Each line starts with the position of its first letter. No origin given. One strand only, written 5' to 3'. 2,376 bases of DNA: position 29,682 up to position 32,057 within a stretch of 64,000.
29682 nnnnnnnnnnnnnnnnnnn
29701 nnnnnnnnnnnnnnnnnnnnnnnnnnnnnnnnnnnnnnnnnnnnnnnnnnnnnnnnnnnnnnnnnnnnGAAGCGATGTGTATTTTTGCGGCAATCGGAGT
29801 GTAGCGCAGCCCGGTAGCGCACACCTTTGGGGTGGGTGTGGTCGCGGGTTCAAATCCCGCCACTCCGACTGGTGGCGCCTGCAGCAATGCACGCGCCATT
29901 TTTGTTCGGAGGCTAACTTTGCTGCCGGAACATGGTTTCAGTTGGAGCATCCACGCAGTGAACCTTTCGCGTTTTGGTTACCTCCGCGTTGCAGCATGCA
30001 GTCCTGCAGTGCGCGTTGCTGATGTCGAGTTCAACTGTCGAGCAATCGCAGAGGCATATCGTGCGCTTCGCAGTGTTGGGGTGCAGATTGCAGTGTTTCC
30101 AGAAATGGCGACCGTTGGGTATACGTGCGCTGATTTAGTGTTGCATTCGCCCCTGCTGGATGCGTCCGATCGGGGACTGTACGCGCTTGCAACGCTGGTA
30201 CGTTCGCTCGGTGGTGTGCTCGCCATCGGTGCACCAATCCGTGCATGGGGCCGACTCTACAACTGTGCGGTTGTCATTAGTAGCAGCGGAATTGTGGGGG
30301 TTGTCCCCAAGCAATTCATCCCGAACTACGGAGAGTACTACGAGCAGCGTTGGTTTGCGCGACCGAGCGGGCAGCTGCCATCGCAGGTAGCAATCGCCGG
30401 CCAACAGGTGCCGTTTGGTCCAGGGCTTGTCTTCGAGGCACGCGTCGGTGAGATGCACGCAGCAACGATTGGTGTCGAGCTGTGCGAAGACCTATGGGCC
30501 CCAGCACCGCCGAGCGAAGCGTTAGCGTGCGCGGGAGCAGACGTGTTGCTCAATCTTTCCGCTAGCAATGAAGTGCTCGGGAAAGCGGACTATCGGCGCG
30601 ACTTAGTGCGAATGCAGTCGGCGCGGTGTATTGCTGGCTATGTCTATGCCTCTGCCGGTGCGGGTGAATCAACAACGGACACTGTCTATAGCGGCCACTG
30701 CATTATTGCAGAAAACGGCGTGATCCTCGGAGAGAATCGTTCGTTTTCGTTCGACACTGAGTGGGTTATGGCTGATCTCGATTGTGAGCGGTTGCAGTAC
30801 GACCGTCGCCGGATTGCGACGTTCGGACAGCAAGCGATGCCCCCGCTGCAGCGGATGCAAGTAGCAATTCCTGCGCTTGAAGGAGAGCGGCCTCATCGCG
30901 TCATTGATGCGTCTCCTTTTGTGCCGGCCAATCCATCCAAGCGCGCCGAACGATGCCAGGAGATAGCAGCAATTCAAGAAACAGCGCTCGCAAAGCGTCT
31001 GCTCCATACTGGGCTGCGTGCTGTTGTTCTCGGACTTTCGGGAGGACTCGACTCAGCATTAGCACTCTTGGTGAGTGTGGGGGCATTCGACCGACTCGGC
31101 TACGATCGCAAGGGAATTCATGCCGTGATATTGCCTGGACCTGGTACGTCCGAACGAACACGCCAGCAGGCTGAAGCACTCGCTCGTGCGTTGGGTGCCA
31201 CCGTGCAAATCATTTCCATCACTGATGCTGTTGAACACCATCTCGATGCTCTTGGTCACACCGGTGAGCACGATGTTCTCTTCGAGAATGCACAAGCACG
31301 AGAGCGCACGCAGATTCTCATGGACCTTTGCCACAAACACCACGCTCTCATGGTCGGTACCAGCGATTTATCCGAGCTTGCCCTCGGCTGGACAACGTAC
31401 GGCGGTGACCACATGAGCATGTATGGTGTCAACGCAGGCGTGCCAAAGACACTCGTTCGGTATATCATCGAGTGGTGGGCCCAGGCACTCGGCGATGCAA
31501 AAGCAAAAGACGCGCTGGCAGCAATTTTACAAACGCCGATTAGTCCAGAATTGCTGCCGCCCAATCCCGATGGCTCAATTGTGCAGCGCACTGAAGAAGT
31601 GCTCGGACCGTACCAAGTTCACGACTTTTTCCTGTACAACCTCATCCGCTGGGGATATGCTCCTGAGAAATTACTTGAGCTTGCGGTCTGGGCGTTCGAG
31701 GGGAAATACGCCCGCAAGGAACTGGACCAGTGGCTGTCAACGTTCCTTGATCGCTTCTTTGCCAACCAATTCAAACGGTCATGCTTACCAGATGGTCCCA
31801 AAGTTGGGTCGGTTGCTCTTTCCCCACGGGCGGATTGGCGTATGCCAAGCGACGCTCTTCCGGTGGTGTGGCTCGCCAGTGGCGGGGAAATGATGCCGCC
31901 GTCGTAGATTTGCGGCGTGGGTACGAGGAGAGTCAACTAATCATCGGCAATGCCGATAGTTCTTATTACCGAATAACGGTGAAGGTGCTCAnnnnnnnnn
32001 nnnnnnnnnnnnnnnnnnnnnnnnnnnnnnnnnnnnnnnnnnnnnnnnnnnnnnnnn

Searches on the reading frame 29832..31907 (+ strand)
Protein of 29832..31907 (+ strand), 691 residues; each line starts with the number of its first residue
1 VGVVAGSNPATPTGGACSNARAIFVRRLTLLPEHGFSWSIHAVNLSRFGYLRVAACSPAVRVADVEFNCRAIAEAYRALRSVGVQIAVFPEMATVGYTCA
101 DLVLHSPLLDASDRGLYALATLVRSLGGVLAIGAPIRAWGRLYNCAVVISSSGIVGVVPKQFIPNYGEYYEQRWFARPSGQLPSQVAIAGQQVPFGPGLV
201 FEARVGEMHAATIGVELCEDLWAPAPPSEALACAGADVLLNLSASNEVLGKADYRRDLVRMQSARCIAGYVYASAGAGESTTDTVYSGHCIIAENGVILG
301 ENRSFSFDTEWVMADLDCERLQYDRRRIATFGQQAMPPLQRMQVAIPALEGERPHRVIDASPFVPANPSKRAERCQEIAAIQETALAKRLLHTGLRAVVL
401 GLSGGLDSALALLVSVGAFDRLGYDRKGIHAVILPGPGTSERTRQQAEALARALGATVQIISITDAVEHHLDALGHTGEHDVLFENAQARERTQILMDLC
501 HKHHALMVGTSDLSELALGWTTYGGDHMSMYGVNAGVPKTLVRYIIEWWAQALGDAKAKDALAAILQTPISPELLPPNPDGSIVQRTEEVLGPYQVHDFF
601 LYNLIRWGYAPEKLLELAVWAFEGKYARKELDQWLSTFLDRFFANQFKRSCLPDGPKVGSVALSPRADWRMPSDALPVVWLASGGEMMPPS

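Call 55: search_protein_families(library=pfam, proteins=[window:29832-31907:+], max_evalue=0.0001)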
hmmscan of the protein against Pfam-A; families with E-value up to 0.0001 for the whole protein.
window:29832-31907:+ (691 aa): 2 families
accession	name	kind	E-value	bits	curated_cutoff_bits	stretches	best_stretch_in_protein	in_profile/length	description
PF02540.23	NAD_synthase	-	8.6e-27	94.3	21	1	384-561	7-168/242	NAD synthase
PF00795.27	CN_hydrolase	-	1.7e-17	64.1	23.2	1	52-322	1-252/256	Carbon-nitrogen hydrolase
